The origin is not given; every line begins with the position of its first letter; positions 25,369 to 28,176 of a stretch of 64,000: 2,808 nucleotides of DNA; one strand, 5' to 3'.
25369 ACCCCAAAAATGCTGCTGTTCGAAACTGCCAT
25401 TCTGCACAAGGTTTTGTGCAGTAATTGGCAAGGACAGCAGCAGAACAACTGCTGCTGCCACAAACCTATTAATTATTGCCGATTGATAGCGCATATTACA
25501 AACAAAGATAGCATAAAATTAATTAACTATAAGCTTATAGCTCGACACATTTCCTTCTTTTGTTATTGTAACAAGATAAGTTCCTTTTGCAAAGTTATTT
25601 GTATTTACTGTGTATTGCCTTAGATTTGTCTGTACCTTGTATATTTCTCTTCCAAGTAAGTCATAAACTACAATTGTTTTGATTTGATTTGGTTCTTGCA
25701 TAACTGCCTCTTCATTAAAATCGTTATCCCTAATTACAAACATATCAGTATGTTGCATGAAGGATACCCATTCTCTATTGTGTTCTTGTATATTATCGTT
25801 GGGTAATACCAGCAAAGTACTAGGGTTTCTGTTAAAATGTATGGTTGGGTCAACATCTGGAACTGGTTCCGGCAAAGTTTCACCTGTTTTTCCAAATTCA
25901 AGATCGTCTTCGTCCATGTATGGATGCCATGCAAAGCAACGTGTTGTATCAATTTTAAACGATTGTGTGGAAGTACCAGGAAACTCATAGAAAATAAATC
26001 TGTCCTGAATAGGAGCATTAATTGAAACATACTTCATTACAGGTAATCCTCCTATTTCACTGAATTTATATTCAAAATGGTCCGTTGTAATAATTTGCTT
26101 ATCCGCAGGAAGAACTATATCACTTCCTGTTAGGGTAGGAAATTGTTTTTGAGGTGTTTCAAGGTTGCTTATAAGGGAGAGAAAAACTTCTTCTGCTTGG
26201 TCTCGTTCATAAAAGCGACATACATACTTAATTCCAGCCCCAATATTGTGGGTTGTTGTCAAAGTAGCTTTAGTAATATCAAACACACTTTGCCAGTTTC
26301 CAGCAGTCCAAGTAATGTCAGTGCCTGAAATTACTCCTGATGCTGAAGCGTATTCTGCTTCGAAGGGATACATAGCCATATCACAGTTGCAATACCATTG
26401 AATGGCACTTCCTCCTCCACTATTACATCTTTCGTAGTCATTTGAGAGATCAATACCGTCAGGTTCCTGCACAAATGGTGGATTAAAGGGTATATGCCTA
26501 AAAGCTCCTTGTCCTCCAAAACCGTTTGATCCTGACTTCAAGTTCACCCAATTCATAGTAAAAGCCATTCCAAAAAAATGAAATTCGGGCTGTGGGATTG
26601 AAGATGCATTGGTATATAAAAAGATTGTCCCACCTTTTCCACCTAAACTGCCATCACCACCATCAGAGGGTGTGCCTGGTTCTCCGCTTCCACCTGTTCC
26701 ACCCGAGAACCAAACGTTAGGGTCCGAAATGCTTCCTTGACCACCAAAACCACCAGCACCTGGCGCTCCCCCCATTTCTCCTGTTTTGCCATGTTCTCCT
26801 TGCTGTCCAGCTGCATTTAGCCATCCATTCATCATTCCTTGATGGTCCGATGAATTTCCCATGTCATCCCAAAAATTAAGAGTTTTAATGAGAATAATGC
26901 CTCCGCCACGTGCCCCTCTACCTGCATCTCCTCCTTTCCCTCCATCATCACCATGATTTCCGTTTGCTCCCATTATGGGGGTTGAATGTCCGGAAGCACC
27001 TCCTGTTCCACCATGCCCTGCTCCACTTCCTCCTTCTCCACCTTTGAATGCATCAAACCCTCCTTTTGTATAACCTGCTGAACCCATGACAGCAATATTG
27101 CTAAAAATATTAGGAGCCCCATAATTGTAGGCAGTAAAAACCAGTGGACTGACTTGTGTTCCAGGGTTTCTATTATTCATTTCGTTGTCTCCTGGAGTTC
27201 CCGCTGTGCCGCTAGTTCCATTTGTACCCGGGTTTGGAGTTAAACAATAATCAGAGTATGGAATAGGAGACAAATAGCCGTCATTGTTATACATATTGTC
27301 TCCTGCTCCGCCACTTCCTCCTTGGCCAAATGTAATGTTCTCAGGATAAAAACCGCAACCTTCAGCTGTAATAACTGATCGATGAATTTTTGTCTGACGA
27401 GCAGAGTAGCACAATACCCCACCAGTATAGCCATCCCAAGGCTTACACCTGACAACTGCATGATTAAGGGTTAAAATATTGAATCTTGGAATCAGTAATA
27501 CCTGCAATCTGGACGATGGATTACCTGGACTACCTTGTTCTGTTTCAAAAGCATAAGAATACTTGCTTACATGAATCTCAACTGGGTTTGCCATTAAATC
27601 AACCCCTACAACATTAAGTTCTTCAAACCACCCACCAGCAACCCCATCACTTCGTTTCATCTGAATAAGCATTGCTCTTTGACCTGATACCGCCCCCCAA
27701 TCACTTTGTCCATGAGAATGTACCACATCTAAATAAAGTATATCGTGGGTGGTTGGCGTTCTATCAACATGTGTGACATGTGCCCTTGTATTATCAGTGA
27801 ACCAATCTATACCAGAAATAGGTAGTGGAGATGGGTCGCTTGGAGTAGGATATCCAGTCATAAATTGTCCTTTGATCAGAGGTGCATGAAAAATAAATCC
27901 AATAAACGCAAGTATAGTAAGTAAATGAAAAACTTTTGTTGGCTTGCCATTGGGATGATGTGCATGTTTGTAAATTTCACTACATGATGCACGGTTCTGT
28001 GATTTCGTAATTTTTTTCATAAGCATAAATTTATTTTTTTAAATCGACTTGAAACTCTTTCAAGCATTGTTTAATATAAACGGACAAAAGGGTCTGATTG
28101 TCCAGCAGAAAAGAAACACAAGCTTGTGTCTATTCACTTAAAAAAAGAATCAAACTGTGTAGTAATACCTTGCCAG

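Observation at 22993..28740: ~345-bp direct repeats (95% identical) bracketing two T9SS cargo genes, each ending in a hairpin + T-run and a shared start context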

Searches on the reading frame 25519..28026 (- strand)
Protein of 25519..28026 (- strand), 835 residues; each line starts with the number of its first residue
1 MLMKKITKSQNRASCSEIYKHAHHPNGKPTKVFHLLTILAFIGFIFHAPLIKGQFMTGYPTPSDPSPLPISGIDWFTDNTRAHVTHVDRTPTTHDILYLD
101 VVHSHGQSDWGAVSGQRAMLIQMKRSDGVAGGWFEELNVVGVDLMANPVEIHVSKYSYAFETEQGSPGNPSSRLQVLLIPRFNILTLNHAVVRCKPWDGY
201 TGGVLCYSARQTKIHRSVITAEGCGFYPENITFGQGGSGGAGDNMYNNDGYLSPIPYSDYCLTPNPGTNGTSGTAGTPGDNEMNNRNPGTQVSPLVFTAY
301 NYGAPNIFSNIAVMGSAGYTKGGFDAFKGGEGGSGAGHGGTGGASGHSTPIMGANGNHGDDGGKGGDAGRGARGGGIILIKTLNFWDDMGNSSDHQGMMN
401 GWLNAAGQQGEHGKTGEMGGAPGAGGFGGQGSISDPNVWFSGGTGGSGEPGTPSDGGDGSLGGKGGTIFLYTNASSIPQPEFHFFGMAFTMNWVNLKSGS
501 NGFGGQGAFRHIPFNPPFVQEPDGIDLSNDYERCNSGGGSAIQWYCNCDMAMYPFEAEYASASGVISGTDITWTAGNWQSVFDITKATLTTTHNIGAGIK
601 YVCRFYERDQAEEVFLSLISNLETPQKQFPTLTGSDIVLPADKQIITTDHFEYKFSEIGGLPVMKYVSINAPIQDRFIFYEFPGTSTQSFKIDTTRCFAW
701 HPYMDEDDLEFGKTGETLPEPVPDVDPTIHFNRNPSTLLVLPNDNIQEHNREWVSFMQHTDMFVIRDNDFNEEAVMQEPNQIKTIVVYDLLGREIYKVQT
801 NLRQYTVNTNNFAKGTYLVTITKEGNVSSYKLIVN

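Call 9: search_protein_families(library=pfam, proteins=[window:25519-28026:-], max_evalue=0.01)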
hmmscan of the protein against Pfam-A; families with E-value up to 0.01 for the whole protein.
window:25519-28026:- (835 aa): 1 family
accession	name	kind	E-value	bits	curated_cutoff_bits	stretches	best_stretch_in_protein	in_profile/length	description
PF18962.6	Por_Secre_tail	-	2.3e-07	31.5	27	1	780-834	19-75/75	Secretion system C-terminal sorting domain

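Call 52: search_protein_families(library=ncbifam, proteins=[window:25519-28026:-], max_evalue=0.01)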
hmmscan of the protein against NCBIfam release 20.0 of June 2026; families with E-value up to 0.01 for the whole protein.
window:25519-28026:- (835 aa): 5 families
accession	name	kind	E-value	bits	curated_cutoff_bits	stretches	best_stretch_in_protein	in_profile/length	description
TIGR04183.1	Por_Secre_tail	domain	5.9e-09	35.8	23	1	778-835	16-72/72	T9SS type A sorting domain-containing protein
NF047640.1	gliding_AgmC_N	equivalog_domain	2.2e-06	26.9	275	1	174-229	136-192/412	adventurous gliding motility protein AgmC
NF038113.1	T9SSA_dep_M36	equivalog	2.1e-05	22.9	885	1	761-835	791-869/869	T9SS-dependent M36 family metallopeptidase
NF050177.1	TapA_OM_Porphy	equivalog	0.00025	19.9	500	1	765-834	473-543/544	TapA/TapC family T9SS-dependent outer membrane protein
NF033708.1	T9SS_Cterm_ChiA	domain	0.00028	20.7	40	1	782-833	1-54/55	T9SS sorting signal type C domain-containing protein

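Call 58: find_homologous_proteins(query=window:25519-28026:-, max_evalue=0.00001)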
Query window:25519-28026:- (835 aa): 19 proteins with E <= 0.00001 among 8000 candidates.
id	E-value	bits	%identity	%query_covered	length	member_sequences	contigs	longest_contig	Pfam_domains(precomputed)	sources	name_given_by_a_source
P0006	0.0e+0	1979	100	100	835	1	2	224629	PF18962.8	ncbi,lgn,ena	-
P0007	6.1e-184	632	42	100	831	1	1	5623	PF18962.8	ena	-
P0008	8.8e-150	518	41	94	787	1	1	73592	PF18962.8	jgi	jgi:hypothetical protein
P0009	1.6e-146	508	40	96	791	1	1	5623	PF18962.8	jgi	-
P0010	4.5e-143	496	38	100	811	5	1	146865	PF18962.8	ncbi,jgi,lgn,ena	-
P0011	9.5e-142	492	38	94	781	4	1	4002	PF18962.8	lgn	-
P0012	9.6e-111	389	34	94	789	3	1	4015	PF18962.8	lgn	-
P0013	1.3e-100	356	32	94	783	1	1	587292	PF18962.8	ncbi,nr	ncbi:MAG: T9SS type A sorting domain-containing protein [Bacteroidetes bacterium]|nr:T9SS type A sor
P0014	1.8e-87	312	32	89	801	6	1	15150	-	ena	-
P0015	7.6e-83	297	32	92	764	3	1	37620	-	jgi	-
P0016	2.3e-75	272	33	91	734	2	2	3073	-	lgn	-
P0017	6.3e-72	261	32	91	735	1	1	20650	-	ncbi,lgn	-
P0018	1.1e-36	144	34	36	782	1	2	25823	PF18962.8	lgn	-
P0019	4.6e-35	139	29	46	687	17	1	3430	-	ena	-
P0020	2.0e-32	130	32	3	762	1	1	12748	PF18962.8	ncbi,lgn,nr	ncbi:MAG: T9SS type A sorting domain-containing protein [Bacteroidetes bacterium]|nr:T9SS type A sor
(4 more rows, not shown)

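Call 59: find_encoding_contigs(protein=P0010, flank=8000, max_places=3)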
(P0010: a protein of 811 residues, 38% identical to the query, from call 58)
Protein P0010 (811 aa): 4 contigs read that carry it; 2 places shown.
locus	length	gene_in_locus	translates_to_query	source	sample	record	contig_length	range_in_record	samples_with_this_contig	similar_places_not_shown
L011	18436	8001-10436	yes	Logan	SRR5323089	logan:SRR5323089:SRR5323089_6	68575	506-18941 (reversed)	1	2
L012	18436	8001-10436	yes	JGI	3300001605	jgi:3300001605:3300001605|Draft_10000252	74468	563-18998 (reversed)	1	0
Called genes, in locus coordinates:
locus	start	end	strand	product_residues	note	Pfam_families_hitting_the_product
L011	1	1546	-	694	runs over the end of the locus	PF13688:Reprolysin_5 (weak), PF05572:Peptidase_M43, PF00801:PKD (weak), PF18911:PKD_4 (weak), PF18962:Por_Secre_tail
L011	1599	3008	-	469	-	PF00375:SDF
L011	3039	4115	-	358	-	PF01264:Chorismate_synt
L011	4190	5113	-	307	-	PF00126:HTH_1, PF03466:LysR_substrate, PF12727:PBP_like (weak)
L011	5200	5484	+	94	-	-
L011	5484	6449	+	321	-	PF05982:Sbt_1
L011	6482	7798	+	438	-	PF00691:OmpA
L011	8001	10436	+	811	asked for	PF18962:Por_Secre_tail (weak)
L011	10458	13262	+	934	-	PF13585:CHU_C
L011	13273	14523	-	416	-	PF00275:EPSP_synthase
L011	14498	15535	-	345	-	PF01761:DHQ_synthase, PF24621:DHQS_C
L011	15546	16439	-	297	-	PF16119:DUF4835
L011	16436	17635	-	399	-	PF02441:Flavoprotein, PF04127:DFP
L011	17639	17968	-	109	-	PF01192:RNA_pol_Rpb6 (weak)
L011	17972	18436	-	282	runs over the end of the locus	PF07719:TPR_2 (faint), PF13174:TPR_6 (faint), PF13525:YfiO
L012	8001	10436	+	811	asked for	PF18962:Por_Secre_tail (weak)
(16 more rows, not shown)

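Call 60: find_encoding_contigs(protein=P0008, flank=8000, max_places=3)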
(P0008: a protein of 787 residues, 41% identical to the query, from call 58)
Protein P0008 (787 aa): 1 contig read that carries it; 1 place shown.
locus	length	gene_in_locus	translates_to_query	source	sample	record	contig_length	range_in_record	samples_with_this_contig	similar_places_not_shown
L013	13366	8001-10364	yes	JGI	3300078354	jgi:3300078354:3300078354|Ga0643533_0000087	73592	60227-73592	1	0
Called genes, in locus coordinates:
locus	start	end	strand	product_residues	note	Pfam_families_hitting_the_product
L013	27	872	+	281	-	PF00456:Transketolase_N, PF13292:DXP_synthase_N, PF09364:XFP_N (weak), PF00676:E1_dh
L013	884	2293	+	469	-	PF00092:VWA, PF13519:VWA_2 (weak)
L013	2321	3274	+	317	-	PF02779:Transket_pyr, PF02780:Transketolase_C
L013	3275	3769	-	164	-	PF00156:Pribosyltran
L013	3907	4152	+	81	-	PF01197:Ribosomal_L31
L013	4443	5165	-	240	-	PF01209:Ubie_methyltran, PF03141:Methyltransf_29 (weak), PF13489:Methyltransf_23, PF05175:MTS, PF13649:Methyltransf_25, PF13847:Methyltransf_31, PF08241:Methyltransf_11, PF08242:Methyltransf_12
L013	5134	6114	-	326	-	PF00535:Glycos_transf_2, PF10111:Glyco_tranf_2_2 (weak)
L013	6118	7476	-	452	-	PF00890:FAD_binding_2 (weak), PF01266:DAO, PF01593:Amino_oxidase, PF03486:HI0933_like (faint), PF12831:FAD_oxidored (weak), PF13450:NAD_binding_8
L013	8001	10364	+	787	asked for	PF18962:Por_Secre_tail (weak)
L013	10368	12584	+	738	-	PF13585:CHU_C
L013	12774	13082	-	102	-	PF05016:ParE_toxin (weak)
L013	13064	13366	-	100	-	?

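Call 95: find_encoding_contigs(protein=P0007, flank=6000, max_places=3)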
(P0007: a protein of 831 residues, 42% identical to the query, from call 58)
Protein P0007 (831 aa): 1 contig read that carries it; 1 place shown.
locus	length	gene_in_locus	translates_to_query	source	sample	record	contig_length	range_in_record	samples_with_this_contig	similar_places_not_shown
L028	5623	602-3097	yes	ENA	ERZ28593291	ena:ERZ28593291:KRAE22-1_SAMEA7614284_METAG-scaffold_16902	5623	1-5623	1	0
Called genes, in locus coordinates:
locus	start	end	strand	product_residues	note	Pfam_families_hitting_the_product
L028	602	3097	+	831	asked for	PF18962:Por_Secre_tail (weak)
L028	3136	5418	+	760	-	PF13585:CHU_C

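Call 96: find_encoding_contigs(protein=P0013, flank=6000, max_places=3)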
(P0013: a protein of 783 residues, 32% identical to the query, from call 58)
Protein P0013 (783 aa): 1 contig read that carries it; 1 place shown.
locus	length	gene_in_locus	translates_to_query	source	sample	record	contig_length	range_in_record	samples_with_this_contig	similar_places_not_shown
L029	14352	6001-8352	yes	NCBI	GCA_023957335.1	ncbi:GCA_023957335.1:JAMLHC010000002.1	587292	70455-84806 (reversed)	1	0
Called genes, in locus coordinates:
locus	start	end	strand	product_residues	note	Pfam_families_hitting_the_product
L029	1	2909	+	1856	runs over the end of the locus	PF00801:PKD, PF18911:PKD_4, PF00801:PKD, PF18911:PKD_4, PF19081:Ig_7 (weak), PF18911:PKD_4, PF18962:Por_Secre_tail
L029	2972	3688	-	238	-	PF02585:PIG-L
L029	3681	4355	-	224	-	PF14127:DUF4294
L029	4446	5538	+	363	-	PF03462:PCRF, PF00472:RF-1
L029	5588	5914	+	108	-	-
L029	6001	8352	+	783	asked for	PF18962:Por_Secre_tail (weak)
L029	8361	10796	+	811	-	PF13585:CHU_C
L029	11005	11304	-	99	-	PF04977:DivIC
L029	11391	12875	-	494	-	-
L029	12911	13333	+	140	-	PF04241:DUF423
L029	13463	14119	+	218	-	PF04263:TPK_catalytic, PF04265:TPK_B1_binding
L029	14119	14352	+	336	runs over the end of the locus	PF13489:Methyltransf_23 (weak), PF08241:Methyltransf_11 (weak), PF13649:Methyltransf_25 (weak), PF13847:Methyltransf_31 (weak)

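Call 102: find_encoding_contigs(protein=P0011, flank=3000, max_places=4)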
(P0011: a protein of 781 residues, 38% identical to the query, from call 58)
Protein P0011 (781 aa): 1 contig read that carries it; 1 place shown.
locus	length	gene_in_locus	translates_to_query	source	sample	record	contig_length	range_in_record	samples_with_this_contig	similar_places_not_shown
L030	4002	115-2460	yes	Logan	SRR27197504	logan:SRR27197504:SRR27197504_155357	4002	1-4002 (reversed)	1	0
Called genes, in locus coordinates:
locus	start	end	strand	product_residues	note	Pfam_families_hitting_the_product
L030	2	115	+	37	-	?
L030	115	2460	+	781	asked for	PF18962:Por_Secre_tail (faint)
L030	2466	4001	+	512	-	?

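Call 103: find_encoding_contigs(protein=P0014, flank=3000, max_places=4)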
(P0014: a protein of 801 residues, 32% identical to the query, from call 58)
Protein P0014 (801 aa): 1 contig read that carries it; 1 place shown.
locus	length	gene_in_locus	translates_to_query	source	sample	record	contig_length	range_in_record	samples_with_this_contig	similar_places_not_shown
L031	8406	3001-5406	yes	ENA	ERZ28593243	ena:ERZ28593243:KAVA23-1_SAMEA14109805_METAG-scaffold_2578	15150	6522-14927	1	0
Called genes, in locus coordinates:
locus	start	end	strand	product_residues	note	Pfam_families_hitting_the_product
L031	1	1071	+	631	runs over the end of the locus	PF16177:ACAS_N, PF00501:AMP-binding, PF13193:AMP-binding_C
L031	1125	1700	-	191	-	-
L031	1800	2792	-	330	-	PF00108:Thiolase_N (faint), PF08545:ACP_syn_III, PF08541:ACP_syn_III_C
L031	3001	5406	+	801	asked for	-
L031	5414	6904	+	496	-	PF13585:CHU_C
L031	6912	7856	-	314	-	PF02504:FA_synthesis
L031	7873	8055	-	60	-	PF01783:Ribosomal_L32p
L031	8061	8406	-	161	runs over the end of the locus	PF02620:YceD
